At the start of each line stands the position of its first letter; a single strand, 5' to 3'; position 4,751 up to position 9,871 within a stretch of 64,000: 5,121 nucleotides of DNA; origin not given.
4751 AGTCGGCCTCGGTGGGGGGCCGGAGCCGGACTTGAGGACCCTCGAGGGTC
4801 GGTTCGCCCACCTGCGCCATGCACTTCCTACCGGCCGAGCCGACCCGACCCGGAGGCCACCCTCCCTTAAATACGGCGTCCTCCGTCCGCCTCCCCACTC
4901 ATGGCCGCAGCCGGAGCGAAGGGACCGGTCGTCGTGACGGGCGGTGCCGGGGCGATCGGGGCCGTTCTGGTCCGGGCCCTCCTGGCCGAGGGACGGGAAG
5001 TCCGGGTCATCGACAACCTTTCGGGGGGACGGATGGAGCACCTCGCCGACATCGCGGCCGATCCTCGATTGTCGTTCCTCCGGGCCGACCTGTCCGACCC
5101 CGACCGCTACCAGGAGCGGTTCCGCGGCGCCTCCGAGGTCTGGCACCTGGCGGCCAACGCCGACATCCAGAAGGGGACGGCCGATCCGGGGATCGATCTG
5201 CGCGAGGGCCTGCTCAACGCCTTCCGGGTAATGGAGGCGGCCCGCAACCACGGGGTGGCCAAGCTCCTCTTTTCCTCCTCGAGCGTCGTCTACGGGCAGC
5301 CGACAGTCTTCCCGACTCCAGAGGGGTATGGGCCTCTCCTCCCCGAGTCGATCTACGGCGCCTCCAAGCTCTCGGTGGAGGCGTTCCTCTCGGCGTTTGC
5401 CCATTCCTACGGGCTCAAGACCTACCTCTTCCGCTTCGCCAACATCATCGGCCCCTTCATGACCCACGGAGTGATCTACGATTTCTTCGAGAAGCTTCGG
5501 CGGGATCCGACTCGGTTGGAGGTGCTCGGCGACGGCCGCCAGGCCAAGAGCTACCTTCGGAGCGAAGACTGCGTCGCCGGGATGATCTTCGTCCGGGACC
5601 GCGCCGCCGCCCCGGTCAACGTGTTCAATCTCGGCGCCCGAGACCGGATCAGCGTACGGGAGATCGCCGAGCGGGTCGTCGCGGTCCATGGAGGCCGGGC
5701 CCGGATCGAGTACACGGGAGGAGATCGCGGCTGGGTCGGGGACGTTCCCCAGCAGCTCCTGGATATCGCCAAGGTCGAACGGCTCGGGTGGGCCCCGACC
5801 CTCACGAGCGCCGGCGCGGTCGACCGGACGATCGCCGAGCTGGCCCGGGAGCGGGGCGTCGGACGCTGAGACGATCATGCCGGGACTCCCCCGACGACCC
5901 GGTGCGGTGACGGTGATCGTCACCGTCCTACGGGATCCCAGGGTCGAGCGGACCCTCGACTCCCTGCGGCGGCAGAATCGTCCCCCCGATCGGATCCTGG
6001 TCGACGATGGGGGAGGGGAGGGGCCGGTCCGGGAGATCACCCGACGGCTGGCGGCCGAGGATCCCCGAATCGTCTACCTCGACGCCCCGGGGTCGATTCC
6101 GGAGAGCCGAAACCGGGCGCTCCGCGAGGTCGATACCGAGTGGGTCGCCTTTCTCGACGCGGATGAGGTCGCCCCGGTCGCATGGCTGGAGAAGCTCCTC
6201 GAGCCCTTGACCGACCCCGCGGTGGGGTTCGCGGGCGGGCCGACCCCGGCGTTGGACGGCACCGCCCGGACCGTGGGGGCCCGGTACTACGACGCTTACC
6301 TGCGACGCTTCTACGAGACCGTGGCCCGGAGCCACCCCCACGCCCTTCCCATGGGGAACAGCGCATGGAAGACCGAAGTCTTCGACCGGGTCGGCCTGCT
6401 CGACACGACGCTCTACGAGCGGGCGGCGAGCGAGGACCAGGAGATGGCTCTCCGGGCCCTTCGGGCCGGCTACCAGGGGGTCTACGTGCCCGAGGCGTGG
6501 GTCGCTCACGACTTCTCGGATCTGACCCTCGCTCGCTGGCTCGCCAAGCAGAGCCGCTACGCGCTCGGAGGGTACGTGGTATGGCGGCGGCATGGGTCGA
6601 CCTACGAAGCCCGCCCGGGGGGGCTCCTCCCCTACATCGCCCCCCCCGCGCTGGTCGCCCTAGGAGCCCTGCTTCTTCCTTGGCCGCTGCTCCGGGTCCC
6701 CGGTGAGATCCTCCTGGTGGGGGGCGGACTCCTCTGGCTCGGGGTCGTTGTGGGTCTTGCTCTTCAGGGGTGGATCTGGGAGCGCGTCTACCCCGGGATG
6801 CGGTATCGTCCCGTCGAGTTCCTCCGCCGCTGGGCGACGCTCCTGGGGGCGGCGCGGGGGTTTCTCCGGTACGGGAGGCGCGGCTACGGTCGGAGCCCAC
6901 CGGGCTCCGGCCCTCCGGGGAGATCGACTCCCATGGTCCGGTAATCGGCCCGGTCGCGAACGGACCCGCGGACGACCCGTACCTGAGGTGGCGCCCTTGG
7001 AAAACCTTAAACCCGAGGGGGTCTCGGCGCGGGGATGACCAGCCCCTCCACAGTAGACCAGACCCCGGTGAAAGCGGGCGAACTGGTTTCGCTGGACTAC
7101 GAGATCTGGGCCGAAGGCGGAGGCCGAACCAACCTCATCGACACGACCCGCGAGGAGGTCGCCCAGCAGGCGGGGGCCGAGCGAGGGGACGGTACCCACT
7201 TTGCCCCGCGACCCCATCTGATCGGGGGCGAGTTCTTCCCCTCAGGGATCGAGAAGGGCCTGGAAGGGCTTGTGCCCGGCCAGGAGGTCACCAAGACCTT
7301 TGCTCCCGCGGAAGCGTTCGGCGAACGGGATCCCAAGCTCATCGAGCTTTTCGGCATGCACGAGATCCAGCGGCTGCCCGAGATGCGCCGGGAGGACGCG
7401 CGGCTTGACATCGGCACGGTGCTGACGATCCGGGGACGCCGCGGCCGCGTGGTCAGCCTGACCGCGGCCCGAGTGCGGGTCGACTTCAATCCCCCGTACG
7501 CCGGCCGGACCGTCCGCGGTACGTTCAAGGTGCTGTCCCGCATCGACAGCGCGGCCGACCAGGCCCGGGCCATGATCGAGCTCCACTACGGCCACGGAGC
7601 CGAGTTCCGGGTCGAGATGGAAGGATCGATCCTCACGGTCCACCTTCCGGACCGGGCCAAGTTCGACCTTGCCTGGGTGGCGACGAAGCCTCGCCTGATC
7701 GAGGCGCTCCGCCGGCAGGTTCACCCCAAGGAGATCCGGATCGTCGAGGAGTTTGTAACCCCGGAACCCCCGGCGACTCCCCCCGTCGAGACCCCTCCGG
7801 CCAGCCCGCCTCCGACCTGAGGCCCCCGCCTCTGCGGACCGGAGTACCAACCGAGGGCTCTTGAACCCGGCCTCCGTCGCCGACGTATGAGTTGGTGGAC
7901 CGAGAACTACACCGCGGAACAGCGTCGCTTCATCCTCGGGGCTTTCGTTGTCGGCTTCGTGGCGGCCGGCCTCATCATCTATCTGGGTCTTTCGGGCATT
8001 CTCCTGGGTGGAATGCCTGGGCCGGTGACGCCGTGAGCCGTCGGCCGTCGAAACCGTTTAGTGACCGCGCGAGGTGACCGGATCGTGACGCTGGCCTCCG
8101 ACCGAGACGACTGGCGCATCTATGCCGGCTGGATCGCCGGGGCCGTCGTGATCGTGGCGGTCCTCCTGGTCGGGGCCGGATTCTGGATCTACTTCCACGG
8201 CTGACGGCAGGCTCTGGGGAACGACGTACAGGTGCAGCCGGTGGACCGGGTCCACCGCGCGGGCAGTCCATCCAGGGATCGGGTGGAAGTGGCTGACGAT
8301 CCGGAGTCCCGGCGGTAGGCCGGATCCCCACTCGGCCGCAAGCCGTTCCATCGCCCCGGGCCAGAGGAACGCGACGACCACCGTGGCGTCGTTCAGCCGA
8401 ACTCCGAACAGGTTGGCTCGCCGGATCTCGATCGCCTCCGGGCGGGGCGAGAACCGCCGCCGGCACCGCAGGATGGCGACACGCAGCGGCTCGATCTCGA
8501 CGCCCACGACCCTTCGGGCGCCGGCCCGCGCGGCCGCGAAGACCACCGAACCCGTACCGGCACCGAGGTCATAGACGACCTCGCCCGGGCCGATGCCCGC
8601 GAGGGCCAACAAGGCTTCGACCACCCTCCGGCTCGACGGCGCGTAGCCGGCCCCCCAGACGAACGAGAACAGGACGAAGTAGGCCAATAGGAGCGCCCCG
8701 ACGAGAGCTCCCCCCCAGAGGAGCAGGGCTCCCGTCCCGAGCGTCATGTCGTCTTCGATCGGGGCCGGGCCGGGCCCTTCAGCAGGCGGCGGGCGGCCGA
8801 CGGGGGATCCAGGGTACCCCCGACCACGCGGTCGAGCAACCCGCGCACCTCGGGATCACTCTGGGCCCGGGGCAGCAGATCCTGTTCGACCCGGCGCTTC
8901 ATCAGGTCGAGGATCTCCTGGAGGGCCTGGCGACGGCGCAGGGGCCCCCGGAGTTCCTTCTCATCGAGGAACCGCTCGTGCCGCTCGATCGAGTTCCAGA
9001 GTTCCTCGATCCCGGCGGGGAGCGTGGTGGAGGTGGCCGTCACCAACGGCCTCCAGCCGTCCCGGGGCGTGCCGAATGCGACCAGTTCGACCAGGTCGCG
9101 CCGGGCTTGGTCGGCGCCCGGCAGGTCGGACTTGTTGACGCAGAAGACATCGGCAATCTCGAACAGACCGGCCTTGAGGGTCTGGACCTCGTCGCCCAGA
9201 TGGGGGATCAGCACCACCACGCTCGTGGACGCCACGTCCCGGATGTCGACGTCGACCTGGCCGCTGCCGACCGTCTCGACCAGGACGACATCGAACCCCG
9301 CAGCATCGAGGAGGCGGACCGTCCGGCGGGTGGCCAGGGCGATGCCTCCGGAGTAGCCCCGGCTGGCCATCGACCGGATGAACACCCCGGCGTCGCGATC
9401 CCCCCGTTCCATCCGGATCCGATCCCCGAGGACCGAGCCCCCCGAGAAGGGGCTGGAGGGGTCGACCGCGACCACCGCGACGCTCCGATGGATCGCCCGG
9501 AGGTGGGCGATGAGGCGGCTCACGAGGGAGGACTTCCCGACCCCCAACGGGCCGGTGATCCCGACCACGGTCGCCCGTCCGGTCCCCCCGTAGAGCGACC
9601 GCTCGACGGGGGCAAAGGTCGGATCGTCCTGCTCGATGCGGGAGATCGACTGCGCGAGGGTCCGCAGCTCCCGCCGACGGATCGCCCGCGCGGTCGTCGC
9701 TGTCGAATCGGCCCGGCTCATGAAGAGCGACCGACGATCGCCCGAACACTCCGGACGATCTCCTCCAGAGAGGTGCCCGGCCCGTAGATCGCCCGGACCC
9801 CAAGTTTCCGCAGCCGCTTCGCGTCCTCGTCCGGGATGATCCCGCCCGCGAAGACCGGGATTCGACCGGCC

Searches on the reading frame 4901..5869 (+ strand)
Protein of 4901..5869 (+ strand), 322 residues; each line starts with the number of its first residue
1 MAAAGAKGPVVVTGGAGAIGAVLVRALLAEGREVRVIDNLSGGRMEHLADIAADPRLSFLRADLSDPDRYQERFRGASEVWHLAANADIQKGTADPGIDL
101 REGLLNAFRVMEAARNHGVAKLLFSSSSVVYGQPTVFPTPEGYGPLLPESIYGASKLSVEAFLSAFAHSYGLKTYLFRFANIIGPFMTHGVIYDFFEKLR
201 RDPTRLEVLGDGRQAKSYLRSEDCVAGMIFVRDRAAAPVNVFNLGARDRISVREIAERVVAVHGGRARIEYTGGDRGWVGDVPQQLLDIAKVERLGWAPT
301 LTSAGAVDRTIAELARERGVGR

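Call 76: search_protein_families(library=pfam, proteins=[window:4901-5869:+], max_evalue=0.0001)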
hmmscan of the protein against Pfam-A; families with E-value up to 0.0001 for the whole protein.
window:4901-5869:+ (322 aa): 8 families
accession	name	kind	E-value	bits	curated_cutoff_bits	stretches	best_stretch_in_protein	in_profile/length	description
PF01370.27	Epimerase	-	8.5e-40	137.1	20.9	1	10-245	1-240/240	NAD dependent epimerase/dehydratase family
PF16363.11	GDP_Man_Dehyd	-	1.6e-33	117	27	1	12-300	2-322/332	GDP-mannose 4,6 dehydratase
PF01073.25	3Beta_HSD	-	1.9e-11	44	22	1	11-160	1-154/280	3-beta hydroxysteroid dehydrogenase/isomerase family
PF13460.12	NAD_binding_10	-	2.7e-09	37.6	27.2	1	14-136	1-108/184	NAD(P)H-binding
PF04321.23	RmlD_sub_bind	-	5.8e-08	32.6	27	1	10-261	3-229/287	RmlD substrate binding domain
PF00106.31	adh_short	-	7.1e-08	32.6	26.6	1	10-170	3-167/195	short chain dehydrogenase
PF02719.21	Polysacc_synt_2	-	2.1e-07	30.8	20.2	0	10-126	1-127/293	Polysaccharide biosynthesis protein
PF05368.20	NmrA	-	2.6e-05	24.4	27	1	8-126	3-106/298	NmrA-like family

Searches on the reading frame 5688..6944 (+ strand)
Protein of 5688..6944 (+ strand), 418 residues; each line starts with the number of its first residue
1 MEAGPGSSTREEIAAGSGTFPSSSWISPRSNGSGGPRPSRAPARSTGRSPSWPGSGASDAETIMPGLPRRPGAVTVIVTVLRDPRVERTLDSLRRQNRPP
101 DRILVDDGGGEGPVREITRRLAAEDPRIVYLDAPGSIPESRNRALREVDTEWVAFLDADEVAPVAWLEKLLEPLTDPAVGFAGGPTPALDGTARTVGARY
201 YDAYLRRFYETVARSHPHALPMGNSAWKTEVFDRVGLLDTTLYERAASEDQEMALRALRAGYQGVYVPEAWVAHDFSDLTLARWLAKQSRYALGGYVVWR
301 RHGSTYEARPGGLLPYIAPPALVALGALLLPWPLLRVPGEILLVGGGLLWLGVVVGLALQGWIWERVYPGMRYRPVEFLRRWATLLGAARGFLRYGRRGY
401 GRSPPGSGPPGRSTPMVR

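Call 76: search_protein_families(library=pfam, proteins=[window:5688-6944:+], max_evalue=0.0001)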
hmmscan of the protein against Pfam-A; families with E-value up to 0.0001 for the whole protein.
window:5688-6944:+ (418 aa): 4 families
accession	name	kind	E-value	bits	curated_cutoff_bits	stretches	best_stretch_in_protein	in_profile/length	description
PF00535.33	Glycos_transf_2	-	1.3e-17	64.7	23.3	1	76-198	3-128/168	Glycosyl transferase family 2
PF13641.12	Glyco_tranf_2_3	-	2e-16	61.1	27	1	71-276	1-213/230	Glycosyltransferase like family 2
PF13632.12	Glyco_trans_2_3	-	2.7e-15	57.2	27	1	152-351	1-190/198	Glycosyl transferase family group 2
PF13506.12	Glyco_transf_21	-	7.7e-05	22.7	21.7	0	143-292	24-173/174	Glycosyl transferase family 21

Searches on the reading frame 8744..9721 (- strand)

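Call 76: search_protein_families(library=pfam, proteins=[window:8744-9721:-], max_evalue=0.0001)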
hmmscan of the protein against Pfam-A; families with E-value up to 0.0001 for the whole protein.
window:8744-9721:- (325 aa): 3 families
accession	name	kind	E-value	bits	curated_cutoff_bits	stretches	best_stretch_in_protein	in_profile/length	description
PF03308.22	MeaB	-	7.1e-81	271.6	23.1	1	22-281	1-267/273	Methylmalonyl Co-A mutase-associated GTPase MeaB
PF02492.25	cobW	-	2.6e-06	27.6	20.7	1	52-206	2-161/180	CobW/HypB/UreG, nucleotide-binding domain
PF03029.23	ATP_bind_1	-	4.1e-05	23.9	27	1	55-90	1-36/240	Conserved hypothetical ATP binding protein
